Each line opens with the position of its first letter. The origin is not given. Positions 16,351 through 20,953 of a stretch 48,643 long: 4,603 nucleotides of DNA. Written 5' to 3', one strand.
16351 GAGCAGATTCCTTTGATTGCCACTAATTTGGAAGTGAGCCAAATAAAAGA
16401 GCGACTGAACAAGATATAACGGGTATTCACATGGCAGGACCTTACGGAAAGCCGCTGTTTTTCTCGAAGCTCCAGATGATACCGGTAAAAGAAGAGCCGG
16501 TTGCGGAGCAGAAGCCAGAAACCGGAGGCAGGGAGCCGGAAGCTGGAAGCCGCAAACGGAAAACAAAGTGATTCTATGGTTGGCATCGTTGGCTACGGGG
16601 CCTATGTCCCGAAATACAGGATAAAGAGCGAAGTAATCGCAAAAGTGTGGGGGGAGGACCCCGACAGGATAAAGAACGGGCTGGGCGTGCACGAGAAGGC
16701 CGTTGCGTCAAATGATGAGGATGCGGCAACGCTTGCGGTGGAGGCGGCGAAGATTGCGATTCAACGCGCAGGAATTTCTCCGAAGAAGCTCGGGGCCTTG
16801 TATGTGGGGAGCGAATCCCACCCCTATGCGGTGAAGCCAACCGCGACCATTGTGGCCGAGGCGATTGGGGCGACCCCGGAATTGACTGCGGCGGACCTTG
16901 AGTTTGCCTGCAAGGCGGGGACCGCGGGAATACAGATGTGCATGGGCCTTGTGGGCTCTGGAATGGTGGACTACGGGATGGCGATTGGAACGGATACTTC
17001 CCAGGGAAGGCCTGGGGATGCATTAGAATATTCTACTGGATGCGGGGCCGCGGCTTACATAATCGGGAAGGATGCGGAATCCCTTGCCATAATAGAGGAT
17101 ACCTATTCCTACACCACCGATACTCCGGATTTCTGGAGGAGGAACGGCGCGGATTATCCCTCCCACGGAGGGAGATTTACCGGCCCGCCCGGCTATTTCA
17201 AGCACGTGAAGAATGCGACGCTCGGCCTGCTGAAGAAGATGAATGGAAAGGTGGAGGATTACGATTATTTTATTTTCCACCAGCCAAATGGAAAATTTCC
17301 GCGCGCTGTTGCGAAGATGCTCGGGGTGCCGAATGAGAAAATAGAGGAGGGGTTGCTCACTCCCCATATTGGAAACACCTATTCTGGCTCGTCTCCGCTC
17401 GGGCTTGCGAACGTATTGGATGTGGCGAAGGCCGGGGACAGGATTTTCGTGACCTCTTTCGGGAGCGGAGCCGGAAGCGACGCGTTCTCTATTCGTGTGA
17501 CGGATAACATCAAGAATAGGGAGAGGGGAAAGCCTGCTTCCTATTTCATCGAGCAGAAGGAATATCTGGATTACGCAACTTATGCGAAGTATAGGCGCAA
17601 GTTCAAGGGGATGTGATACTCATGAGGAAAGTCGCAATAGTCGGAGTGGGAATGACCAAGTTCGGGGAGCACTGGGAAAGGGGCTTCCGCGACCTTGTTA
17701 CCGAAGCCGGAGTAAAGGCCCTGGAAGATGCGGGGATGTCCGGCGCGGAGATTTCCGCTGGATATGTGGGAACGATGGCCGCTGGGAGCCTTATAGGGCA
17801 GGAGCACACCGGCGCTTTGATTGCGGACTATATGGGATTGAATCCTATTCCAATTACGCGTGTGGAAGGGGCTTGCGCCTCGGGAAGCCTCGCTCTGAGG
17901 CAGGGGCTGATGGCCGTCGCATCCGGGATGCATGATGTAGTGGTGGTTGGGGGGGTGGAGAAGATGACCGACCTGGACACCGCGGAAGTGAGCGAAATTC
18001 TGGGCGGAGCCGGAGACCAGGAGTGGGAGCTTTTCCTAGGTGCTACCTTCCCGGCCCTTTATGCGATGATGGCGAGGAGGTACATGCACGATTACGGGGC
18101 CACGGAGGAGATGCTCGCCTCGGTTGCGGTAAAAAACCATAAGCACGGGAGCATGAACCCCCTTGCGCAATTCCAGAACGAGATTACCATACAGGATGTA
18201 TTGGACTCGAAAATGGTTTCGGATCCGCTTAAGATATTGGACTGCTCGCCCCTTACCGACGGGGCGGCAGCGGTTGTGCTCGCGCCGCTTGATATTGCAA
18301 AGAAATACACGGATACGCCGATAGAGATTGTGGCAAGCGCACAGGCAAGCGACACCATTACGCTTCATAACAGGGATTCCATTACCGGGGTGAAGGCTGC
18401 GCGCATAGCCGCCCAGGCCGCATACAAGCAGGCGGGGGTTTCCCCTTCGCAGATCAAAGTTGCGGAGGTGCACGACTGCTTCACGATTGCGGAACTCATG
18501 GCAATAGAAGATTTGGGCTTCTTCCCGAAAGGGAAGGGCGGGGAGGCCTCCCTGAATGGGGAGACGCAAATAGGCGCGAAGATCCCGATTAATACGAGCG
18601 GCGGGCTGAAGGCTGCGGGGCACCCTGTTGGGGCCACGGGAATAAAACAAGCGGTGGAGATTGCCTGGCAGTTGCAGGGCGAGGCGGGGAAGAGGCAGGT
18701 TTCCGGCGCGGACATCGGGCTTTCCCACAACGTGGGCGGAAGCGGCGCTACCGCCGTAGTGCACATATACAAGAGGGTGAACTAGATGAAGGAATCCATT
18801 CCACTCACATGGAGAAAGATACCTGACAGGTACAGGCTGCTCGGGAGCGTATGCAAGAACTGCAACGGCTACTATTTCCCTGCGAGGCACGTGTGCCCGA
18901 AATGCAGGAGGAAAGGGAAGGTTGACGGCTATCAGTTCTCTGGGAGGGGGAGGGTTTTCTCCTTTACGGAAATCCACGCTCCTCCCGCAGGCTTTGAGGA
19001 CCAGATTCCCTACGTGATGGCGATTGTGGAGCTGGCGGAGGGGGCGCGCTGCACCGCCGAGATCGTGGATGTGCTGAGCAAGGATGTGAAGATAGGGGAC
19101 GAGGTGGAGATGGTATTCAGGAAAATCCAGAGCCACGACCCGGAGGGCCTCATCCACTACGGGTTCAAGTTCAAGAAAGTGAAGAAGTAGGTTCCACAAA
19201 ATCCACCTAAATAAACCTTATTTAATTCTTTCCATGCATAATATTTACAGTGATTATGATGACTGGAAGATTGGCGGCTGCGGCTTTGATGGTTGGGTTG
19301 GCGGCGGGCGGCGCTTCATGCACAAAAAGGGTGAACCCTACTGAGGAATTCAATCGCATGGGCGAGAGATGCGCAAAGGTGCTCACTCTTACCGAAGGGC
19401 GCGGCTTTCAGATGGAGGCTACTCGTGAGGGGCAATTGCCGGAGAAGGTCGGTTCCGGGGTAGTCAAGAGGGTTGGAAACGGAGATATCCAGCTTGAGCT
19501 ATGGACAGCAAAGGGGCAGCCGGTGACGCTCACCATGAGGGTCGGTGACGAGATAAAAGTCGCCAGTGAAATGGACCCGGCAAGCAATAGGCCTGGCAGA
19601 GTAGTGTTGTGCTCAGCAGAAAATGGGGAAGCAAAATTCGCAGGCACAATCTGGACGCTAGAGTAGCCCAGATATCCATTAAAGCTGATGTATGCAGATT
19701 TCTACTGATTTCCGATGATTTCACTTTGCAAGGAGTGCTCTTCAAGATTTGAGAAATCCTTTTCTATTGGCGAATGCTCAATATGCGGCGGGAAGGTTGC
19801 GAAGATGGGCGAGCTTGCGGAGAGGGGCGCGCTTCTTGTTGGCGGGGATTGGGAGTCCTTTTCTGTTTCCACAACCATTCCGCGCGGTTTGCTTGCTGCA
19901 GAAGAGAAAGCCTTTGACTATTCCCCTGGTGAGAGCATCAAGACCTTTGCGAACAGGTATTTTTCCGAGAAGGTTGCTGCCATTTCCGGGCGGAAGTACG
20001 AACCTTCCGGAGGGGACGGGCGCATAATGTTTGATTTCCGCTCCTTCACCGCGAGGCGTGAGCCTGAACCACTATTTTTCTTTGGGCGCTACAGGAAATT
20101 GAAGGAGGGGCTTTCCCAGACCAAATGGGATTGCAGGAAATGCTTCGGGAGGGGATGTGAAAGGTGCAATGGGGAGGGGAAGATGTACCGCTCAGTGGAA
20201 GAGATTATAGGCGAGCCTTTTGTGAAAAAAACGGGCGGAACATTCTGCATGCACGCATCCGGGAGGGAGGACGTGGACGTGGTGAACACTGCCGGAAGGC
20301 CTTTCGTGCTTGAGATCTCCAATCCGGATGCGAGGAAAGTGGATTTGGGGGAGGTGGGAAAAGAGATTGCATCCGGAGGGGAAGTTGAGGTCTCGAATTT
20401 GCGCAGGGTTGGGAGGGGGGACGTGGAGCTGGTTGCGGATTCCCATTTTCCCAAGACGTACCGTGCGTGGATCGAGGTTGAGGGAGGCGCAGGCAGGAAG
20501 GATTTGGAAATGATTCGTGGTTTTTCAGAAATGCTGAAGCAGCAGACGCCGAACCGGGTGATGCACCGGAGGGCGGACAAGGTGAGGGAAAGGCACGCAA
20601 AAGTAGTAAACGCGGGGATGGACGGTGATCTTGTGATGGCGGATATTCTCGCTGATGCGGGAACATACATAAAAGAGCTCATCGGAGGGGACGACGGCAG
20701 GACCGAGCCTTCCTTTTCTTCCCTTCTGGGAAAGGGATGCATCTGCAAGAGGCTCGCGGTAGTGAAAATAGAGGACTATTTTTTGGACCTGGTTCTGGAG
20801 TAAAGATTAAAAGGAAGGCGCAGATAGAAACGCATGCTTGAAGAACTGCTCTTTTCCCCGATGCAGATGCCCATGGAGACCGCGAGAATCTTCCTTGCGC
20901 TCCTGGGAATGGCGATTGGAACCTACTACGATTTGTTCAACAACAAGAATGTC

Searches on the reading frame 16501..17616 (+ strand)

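Call 14: search_protein_families(library=pfam, proteins=[window:16501-17616:+], max_evalue=0.00001)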
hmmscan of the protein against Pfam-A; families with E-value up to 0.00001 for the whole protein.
window:16501-17616:+ (371 aa): 4 families
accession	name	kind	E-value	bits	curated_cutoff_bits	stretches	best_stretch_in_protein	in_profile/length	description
PF08541.16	ACP_syn_III_C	-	4.4e-13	49.6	26.6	1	244-331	1-88/90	3-Oxoacyl-[acyl-carrier-protein (ACP)] synthase III C terminal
PF01154.23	HMG_CoA_synt_N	-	3.1e-06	27.7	25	1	27-192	5-173/174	Hydroxymethylglutaryl-coenzyme A synthase N terminal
PF08540.16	HMG_CoA_synt_C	-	4.8e-06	26.8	25.1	0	278-340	141-208/280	Hydroxymethylglutaryl-coenzyme A synthase C terminal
PF00108.29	Thiolase_N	-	6.6e-06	26.1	26.4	1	70-165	18-113/260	Thiolase, N-terminal domain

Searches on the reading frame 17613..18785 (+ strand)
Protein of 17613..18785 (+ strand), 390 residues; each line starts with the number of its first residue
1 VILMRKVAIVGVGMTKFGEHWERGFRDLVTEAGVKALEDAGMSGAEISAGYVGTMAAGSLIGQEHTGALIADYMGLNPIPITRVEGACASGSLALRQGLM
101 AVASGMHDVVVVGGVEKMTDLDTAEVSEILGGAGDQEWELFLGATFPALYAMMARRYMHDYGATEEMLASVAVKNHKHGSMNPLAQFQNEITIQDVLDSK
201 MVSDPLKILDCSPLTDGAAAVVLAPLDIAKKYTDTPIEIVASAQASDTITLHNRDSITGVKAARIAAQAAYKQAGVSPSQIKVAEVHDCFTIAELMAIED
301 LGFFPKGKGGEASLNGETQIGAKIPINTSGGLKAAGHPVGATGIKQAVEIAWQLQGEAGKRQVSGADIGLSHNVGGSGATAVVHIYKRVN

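Call 14: search_protein_families(library=pfam, proteins=[window:17613-18785:+], max_evalue=0.00001)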
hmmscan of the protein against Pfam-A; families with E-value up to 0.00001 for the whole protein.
window:17613-18785:+ (390 aa): 3 families
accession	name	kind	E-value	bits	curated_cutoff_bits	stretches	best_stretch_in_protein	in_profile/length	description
PF22691.2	Thiolase_C_1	-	2.8e-46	157.3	28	1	243-388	1-144/144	Thiolase C-terminal domain-like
PF00108.29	Thiolase_N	-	1.3e-29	103.8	26.4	1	7-224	1-257/260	Thiolase, N-terminal domain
PF02803.24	Thiolase_C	-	5.2e-10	39.5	27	1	264-365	25-108/123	Thiolase, C-terminal domain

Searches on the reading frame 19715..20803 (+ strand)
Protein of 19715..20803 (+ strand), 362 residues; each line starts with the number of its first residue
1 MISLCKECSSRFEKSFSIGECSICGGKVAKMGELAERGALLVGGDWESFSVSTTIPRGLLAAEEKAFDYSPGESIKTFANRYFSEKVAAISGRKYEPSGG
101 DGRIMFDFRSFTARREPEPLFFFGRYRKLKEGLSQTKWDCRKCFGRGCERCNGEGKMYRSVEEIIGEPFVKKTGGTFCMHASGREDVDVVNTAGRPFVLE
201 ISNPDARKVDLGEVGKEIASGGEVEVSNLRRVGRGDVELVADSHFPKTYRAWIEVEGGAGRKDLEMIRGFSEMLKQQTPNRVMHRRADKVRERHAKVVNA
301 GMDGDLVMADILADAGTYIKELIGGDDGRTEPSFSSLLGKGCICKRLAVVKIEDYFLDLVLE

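Call 14: search_protein_families(library=pfam, proteins=[window:19715-20803:+], max_evalue=0.00001)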
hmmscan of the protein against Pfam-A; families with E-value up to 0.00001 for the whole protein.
window:19715-20803:+ (362 aa): 1 family
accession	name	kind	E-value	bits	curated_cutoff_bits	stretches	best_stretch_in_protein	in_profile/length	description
PF21238.2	Pus10_C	-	2.8e-49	168.2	27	1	121-353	1-232/232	Pus10, C-terminal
